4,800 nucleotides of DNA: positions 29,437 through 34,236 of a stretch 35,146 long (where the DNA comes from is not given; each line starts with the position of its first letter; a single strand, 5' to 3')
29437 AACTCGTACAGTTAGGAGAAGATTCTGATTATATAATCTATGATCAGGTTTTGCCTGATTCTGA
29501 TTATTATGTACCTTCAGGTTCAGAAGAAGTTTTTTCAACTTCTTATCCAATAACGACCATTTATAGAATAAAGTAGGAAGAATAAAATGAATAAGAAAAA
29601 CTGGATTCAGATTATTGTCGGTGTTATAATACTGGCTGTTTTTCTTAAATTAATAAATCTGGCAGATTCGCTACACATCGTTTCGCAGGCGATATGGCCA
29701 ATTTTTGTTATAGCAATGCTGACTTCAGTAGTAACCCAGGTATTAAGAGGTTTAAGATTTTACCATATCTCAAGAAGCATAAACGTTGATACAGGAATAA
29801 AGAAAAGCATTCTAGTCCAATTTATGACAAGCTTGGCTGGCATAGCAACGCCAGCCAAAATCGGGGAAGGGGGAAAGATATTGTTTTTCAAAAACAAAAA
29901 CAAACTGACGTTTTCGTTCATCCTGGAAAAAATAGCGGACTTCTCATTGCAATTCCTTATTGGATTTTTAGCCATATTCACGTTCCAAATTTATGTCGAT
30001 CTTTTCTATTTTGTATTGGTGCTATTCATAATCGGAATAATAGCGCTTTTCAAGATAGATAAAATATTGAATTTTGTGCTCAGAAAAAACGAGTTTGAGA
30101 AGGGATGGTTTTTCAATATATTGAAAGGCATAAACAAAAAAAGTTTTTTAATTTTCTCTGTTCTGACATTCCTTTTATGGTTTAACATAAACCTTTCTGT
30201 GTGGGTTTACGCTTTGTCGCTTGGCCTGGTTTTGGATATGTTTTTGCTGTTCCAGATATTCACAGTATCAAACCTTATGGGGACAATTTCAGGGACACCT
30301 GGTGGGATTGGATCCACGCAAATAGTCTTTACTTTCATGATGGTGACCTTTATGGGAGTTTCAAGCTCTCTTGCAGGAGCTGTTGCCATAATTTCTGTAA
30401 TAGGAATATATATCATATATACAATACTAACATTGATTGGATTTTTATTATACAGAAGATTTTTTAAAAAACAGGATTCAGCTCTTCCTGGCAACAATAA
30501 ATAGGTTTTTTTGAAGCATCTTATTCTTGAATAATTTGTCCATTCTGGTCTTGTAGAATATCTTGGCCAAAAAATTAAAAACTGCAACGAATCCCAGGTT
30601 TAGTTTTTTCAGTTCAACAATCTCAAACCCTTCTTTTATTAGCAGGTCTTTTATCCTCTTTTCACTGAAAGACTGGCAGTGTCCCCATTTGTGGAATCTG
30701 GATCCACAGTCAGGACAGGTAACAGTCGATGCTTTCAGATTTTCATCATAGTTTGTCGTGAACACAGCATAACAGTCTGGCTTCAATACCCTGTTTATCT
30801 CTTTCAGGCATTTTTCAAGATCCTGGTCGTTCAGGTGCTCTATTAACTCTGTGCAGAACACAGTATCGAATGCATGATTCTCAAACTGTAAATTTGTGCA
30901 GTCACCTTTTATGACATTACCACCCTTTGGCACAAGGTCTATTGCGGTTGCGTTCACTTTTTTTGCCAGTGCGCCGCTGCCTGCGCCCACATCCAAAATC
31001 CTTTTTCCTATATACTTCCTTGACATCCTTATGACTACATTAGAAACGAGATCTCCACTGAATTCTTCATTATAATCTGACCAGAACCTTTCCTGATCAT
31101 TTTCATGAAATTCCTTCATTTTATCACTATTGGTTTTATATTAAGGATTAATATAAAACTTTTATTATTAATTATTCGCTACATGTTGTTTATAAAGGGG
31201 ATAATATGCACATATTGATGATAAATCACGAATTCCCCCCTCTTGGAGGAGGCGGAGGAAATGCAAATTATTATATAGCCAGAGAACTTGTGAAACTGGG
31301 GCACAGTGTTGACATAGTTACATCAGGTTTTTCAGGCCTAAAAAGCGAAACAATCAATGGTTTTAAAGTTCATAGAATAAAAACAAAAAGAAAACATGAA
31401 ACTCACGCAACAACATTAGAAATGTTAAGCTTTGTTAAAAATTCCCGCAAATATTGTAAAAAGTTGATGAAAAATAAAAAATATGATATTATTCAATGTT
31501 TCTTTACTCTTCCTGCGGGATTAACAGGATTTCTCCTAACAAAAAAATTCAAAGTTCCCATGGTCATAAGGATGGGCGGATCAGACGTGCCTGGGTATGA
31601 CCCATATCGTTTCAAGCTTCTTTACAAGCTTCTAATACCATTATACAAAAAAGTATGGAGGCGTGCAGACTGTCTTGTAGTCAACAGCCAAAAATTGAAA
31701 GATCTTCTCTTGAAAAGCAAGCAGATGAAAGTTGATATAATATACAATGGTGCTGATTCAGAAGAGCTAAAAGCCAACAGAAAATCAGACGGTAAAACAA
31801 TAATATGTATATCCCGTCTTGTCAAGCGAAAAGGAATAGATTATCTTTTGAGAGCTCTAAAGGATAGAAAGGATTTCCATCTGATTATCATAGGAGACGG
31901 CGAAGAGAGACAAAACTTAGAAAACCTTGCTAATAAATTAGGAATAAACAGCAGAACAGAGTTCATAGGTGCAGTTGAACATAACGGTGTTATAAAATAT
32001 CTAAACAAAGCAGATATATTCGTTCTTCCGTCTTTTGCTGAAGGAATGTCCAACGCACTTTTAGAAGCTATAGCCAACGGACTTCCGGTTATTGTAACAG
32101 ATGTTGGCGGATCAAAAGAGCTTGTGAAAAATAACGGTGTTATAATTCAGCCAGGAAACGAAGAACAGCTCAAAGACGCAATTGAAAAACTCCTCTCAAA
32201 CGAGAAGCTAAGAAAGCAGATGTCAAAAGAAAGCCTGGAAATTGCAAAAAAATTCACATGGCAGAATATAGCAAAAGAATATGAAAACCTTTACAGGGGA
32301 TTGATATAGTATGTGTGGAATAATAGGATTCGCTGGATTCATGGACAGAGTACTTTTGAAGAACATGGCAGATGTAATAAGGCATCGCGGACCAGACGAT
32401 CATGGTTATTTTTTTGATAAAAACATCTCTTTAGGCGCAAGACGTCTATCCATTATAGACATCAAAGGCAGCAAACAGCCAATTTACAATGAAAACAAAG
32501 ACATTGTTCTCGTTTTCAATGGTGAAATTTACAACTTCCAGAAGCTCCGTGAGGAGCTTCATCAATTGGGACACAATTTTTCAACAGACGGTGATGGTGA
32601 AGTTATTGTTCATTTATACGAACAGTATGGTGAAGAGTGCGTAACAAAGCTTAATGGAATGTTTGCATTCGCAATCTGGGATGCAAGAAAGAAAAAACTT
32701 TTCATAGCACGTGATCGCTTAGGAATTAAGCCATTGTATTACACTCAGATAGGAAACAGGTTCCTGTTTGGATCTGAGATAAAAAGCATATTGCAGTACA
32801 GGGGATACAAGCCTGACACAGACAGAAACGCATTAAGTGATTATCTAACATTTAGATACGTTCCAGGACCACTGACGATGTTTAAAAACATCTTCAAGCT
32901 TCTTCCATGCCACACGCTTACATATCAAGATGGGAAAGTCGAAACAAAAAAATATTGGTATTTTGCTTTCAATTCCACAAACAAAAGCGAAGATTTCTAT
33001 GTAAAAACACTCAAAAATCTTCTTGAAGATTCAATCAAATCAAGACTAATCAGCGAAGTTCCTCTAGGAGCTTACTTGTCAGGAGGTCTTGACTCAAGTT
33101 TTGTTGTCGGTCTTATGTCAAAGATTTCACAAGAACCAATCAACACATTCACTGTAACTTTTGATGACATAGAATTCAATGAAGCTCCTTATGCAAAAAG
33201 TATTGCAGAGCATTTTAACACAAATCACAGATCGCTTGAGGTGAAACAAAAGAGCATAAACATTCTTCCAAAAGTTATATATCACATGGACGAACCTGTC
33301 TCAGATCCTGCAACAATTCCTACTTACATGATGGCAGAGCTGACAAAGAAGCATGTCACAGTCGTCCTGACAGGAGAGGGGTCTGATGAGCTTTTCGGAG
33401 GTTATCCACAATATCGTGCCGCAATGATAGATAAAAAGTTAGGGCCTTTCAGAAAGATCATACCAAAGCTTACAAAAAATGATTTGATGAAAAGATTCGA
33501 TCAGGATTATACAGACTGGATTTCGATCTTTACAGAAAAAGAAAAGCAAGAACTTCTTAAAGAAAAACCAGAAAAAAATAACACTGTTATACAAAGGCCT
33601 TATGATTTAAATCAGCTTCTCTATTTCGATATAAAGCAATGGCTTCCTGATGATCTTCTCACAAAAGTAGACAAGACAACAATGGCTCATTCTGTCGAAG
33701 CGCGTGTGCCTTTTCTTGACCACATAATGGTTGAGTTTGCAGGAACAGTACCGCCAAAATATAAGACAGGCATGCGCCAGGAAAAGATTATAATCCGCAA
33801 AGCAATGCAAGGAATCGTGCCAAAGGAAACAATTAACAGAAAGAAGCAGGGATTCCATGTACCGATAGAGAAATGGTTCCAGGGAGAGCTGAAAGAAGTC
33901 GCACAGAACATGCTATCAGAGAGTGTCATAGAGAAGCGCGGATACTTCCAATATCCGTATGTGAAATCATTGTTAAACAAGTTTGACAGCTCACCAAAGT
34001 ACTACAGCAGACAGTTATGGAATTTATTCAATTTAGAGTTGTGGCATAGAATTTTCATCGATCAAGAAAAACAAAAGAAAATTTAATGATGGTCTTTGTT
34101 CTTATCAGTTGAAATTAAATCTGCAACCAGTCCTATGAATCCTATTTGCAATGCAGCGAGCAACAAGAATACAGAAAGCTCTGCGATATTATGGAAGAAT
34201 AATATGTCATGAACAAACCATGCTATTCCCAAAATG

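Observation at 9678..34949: Threefold iteration of a putative make-flip-transfer triad (3x GT2, 3x UPF0104 flippase-like, 3x GT-C)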

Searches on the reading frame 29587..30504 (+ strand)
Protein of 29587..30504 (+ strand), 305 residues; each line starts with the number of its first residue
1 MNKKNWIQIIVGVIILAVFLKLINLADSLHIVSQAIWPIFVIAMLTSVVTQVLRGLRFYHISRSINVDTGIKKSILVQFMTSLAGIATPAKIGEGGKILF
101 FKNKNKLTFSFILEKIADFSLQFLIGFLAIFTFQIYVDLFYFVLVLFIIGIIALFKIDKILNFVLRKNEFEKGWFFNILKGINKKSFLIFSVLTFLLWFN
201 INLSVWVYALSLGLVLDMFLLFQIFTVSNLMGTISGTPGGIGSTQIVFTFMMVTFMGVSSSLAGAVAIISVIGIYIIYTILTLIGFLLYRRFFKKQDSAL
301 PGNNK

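Call 4: search_protein_families(library=pfam, proteins=[window:29587-30504:+], max_evalue=0.01)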
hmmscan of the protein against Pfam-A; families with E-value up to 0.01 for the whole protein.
window:29587-30504:+ (305 aa): 1 family
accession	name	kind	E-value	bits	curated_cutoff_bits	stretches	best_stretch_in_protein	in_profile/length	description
PF03706.18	LPG_synthase_TM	-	4e-29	102.5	33.4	1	6-281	2-301/302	Lysylphosphatidylglycerol synthase TM region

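Call 6: search_protein_families(library=ncbifam, proteins=[window:29587-30504:+], max_evalue=0.001)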
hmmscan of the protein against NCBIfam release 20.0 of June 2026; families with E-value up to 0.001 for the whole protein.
window:29587-30504:+ (305 aa): 1 family
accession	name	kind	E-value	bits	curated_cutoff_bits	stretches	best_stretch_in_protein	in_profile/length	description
TIGR00374.1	TIGR00374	subfamily_domain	3.6e-16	59.5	43.2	1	9-295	1-319/323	flippase-like domain-containing protein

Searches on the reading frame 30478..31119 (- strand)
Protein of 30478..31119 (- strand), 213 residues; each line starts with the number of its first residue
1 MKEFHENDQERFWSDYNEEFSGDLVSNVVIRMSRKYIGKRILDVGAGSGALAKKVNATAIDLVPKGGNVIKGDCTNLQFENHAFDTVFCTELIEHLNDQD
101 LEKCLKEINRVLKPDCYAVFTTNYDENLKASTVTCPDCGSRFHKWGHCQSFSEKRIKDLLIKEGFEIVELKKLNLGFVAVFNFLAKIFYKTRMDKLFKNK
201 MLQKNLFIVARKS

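Call 4: search_protein_families(library=pfam, proteins=[window:30478-31119:-], max_evalue=0.01)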
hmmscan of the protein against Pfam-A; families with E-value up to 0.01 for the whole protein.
window:30478-31119:- (213 aa): 11 families
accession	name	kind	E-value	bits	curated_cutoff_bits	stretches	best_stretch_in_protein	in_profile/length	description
PF13489.12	Methyltransf_23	-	6.3e-15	55.7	27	1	38-170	23-164/164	Methyltransferase domain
PF08241.18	Methyltransf_11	-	3.4e-14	53.7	21.2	1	42-120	1-95/95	Methyltransferase domain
PF13649.12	Methyltransf_25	-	5.5e-13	49.9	27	1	58-115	25-96/97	Methyltransferase domain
PF13847.12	Methyltransf_31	-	1e-08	35.4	27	1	69-124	58-113/145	Methyltransferase domain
PF08242.18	Methyltransf_12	-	2.7e-07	31.7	30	1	74-116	55-96/98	Methyltransferase domain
PF05148.21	Methyltransf_8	-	6.2e-07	29.9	27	1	25-114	60-150/219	Hypothetical methyltransferase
PF01209.24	Ubie_methyltran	-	7.9e-06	25.8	20.1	0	70-116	103-147/233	ubiE/COQ5 methyltransferase family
PF03141.22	Methyltransf_29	-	0.0033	16.5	23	1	75-123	173-220/506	Putative S-adenosyl-L-methionine-dependent methyltransferase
PF02353.26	CMAS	-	0.0035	17.1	27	0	79-188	124-233/273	Mycolic acid cyclopropane synthetase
PF05401.17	NodS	-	0.004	17.5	24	0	72-127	94-151/201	Nodulation protein S (NodS)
PF05891.18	Methyltransf_PK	-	0.0072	16.3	27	0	76-126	115-165/218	AdoMet dependent proline di-methyltransferase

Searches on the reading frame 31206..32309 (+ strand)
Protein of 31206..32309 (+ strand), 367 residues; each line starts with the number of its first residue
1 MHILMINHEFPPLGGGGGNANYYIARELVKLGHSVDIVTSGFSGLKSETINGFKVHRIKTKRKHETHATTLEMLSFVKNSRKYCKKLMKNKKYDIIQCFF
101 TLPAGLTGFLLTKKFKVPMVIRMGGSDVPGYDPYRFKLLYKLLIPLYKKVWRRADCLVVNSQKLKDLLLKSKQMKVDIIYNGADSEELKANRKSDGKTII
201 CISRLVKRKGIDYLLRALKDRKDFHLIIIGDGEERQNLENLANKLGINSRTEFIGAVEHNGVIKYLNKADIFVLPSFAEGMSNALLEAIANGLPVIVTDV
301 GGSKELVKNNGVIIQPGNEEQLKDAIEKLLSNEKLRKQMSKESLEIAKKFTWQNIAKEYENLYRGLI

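Call 4: search_protein_families(library=pfam, proteins=[window:31206-32309:+], max_evalue=0.01)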
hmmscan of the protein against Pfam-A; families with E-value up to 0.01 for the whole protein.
window:31206-32309:+ (367 aa): 10 families
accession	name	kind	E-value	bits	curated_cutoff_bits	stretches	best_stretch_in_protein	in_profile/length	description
PF00534.26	Glycos_transf_1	-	9.2e-45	152.7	26.4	1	190-342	9-168/172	Glycosyl transferases group 1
PF13692.12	Glyco_trans_1_4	-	3.7e-37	128.2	27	1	197-332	2-142/142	Glycosyl transferases group 1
PF13439.12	Glyco_transf_4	-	6.1e-21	75.6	28.5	1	15-186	2-169/170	Glycosyltransferase Family 4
PF13579.12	Glyco_trans_4_4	-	2.8e-15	57.5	29.7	1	15-181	1-157/158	Glycosyl transferase 4-like domain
PF13477.12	Glyco_trans_4_2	-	5.7e-12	46.4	23.4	1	24-161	16-139/139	Glycosyl transferase 4-like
PF20706.3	GT4-conflict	-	2.2e-10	40.5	26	1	176-357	177-383/385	Family 4 Glycosyltransferase in conflict systems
PF13524.12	Glyco_trans_1_2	-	4.6e-09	36.8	25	1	213-360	4-143/144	Glycosyl transferase-like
PF00982.27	Glyco_transf_20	-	2.7e-05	23.6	32.5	1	257-345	360-453/473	Glycosyltransferase family 20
PF02350.25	Epimerase_2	-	0.00089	18.6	30.6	1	210-342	202-329/347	UDP-N-acetylglucosamine 2-epimerase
PF08323.17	Glyco_transf_5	-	0.0092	16.1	22.7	0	2-67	1-67/239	Starch synthase catalytic domain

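Call 56: find_encoding_contigs(protein=window:31206-32309:+, flank=10000, max_places=2)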
Protein window:31206-32309:+ (367 aa): 9 contigs read that carry it; 2 places shown.
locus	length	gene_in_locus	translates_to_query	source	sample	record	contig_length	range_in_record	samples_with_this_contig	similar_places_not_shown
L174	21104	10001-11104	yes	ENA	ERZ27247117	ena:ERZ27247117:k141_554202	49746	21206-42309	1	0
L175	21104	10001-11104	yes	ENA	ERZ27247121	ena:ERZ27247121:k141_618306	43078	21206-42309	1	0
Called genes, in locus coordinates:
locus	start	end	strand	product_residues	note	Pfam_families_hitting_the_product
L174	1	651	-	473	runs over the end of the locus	PF02310:B12-binding, PF04055:Radical_SAM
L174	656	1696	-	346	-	PF02388:FemAB, PF13480:Acetyltransf_6, PF02388:FemAB (weak)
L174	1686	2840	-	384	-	PF01041:DegT_DnrJ_EryC1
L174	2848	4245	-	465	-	PF02310:B12-binding, PF04055:Radical_SAM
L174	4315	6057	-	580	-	PF13231:PMT_2, PF02366:PMT (weak)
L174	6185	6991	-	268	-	PF05175:MTS (weak), PF08003:Methyltransf_9, PF13489:Methyltransf_23, PF06325:PrmA, PF13847:Methyltransf_31, PF08241:Methyltransf_11, PF08242:Methyltransf_12, PF13649:Methyltransf_25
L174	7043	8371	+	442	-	PF13231:PMT_2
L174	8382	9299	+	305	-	PF03706:LPG_synthase_TM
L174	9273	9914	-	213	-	PF05148:Methyltransf_8 (weak), PF13489:Methyltransf_23, PF01209:Ubie_methyltran (faint), PF08241:Methyltransf_11, PF08242:Methyltransf_12 (faint), PF13847:Methyltransf_31 (weak), PF13649:Methyltransf_25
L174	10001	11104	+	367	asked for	PF13439:Glyco_transf_4, PF13477:Glyco_trans_4_2, PF13579:Glyco_trans_4_4, PF20706:GT4-conflict, PF00534:Glycos_transf_1, PF13692:Glyco_trans_1_4, PF13524:Glyco_trans_1_2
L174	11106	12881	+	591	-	PF13522:GATase_6, PF13537:GATase_7, PF00733:Asn_synthase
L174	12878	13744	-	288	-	PF00535:Glycos_transf_2, PF10111:Glyco_tranf_2_2, PF13641:Glyco_tranf_2_3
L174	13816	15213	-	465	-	PF02310:B12-binding, PF04055:Radical_SAM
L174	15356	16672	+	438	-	PF03446:NAD_binding_2, PF03721:UDPG_MGDP_dh_N, PF00984:UDPG_MGDP_dh, PF03720:UDPG_MGDP_dh_C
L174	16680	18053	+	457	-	PF09492:Pec_lyase (faint)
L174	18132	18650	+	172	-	-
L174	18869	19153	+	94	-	-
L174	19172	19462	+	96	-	-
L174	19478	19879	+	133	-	-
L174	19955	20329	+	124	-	-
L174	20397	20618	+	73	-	-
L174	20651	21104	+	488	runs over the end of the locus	PF01555:N6_N4_Mtase, PF04471:Mrr_cat, PF22722:NA-iREase1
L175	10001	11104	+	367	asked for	PF13439:Glyco_transf_4, PF13477:Glyco_trans_4_2, PF13579:Glyco_trans_4_4, PF20706:GT4-conflict, PF00534:Glycos_transf_1, PF13692:Glyco_trans_1_4, PF13524:Glyco_trans_1_2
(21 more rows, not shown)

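Call 84: search_protein_families(library=pfam, proteins=[L174:13816-15213:-], max_evalue=0.00001)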
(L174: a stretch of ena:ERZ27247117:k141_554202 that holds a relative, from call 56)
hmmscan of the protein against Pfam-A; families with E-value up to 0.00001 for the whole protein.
L174:13816-15213:- (465 aa): 2 families
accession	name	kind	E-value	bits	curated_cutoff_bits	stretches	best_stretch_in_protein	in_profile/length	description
PF04055.27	Radical_SAM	-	3.2e-25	89.7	29.5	1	193-355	1-165/166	Radical SAM superfamily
PF02310.24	B12-binding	-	1.5e-21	76.9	32.1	1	16-130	8-120/121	B12 binding domain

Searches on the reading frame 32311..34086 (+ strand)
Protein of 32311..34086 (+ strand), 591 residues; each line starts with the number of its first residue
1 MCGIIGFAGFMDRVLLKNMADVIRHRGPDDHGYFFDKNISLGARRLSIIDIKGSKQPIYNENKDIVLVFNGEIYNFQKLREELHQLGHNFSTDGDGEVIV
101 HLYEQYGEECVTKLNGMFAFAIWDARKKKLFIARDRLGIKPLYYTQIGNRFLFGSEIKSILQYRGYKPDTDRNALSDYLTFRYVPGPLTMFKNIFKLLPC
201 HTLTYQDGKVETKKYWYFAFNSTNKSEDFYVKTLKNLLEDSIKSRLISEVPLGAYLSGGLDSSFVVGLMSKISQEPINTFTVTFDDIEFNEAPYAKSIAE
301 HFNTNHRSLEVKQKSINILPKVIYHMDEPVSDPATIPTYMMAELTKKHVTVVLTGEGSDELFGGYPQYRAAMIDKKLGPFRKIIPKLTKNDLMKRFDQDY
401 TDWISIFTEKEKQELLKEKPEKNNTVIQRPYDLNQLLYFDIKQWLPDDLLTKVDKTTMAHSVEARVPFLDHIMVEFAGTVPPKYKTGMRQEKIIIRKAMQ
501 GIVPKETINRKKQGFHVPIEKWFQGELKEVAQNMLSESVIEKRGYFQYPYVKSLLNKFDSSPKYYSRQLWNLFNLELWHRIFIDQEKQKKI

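Call 4: search_protein_families(library=pfam, proteins=[window:32311-34086:+], max_evalue=0.01)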
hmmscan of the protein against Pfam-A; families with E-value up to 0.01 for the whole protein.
window:32311-34086:+ (591 aa): 5 families
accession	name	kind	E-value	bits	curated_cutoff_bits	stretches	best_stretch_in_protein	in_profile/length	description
PF00733.27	Asn_synthase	-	1.2e-107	361.1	21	1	234-580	2-354/354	Asparagine synthase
PF13537.11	GATase_7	-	2.2e-49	167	25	1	44-161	2-122/123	Glutamine amidotransferase domain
PF13522.11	GATase_6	-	1.7e-45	154.7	27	1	28-156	1-130/130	Glutamine amidotransferase domain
PF12481.13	DUF3700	-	9.6e-05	22.4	27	1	63-149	75-164/228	Aluminium induced protein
PF06508.19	QueC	-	0.0054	16.7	22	1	256-312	6-61/210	Queuosine biosynthesis protein QueC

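Call 55: find_encoding_contigs(protein=window:32311-34086:+, flank=10000, max_places=3)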
Protein window:32311-34086:+ (591 aa): no gene with exactly this product is on record in the collection.
